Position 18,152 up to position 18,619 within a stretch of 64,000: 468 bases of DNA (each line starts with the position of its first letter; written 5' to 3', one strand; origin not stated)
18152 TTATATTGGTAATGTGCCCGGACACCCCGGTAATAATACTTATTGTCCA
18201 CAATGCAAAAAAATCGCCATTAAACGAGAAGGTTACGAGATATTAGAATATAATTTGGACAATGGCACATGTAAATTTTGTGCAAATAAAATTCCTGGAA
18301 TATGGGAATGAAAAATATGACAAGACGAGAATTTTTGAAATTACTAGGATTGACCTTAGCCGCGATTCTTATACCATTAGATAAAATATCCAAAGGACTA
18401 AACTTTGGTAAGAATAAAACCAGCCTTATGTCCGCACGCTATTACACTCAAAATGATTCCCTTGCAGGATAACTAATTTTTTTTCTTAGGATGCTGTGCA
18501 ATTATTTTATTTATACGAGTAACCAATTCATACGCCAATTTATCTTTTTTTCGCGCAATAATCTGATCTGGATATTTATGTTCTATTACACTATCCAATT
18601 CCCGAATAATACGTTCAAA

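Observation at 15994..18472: Genes linked by start/stop overlaps: NosR/NapH-like FMN/Fe-S membrane protein, AmmeMemoRadiSam-type radical SAM enzyme, Tat-signal micro-ORF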

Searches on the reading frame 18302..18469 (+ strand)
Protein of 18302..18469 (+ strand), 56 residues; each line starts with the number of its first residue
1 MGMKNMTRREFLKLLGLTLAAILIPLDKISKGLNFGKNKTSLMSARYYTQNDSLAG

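Call 3: search_protein_families(library=pfam, proteins=[window:18302-18469:+], max_evalue=0.1)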
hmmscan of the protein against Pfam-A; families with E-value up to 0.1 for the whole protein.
window:18302-18469:+ (56 aa): 1 family
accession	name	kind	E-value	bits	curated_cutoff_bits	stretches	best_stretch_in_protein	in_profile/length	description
PF10518.14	TAT_signal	-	0.013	15.9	22.7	1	5-23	1-19/21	TAT (twin-arginine translocation) pathway signal sequence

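Call 4: search_protein_families(library=ncbifam, proteins=[window:18302-18469:+], max_evalue=0.1)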
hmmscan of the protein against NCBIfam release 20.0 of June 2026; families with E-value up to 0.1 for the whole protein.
window:18302-18469:+ (56 aa): 2 families
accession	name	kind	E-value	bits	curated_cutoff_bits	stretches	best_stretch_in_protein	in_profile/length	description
NF038009.1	TatB_1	subfamily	0.0016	18.6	100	1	4-23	12-31/70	twin-arginine translocation system-associated protein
TIGR01409.1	TAT_signal_seq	domain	0.014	15.7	16.7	1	7-24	2-19/29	twin-arginine translocation signal domain-containing protein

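Call 7: find_homologous_proteins(query=window:18302-18469:+, max_evalue=0.01)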
Query seq(56 aa) (56 aa): 1 proteins with E <= 0.01 among 1 candidates.
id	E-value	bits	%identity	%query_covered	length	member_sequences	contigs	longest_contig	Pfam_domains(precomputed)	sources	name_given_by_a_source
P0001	2.4e-26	107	100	96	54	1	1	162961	-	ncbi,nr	ncbi:MAG: hypothetical protein HQL25_01140 [Candidatus Omnitrophica bacterium]|nr:hypothetical prote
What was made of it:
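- Tried and rejected: Word-indexed homologue search with the micro-ORF returned only itself (call 7).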

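Call 9: find_encoding_contigs(protein=P0001, flank=10000, max_places=4)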
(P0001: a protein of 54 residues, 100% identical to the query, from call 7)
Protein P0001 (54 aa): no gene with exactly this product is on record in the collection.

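Call 90: search_protein_representatives(protein=window:18308-18469:+)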
Query: 54 residues. Proteins with E-value up to 0.001 (for the whole library): 3; up to 1e-10: 1; up to 1e-30: 0. The best 3 are listed.
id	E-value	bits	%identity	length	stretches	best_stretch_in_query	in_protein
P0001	5.5e-27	106.7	100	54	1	1-54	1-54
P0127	2.4e-04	36.7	48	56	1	2-54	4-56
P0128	3.1e-04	36.4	52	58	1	2-54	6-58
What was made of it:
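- Sequence searches with it alone find almost nothing: self only in call 7, and 3 proteins in 1.8 billion in call 90.
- Tried and rejected: An exhaustive phmmer search of 1.8 billion representatives returned 3 proteins (call 90).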
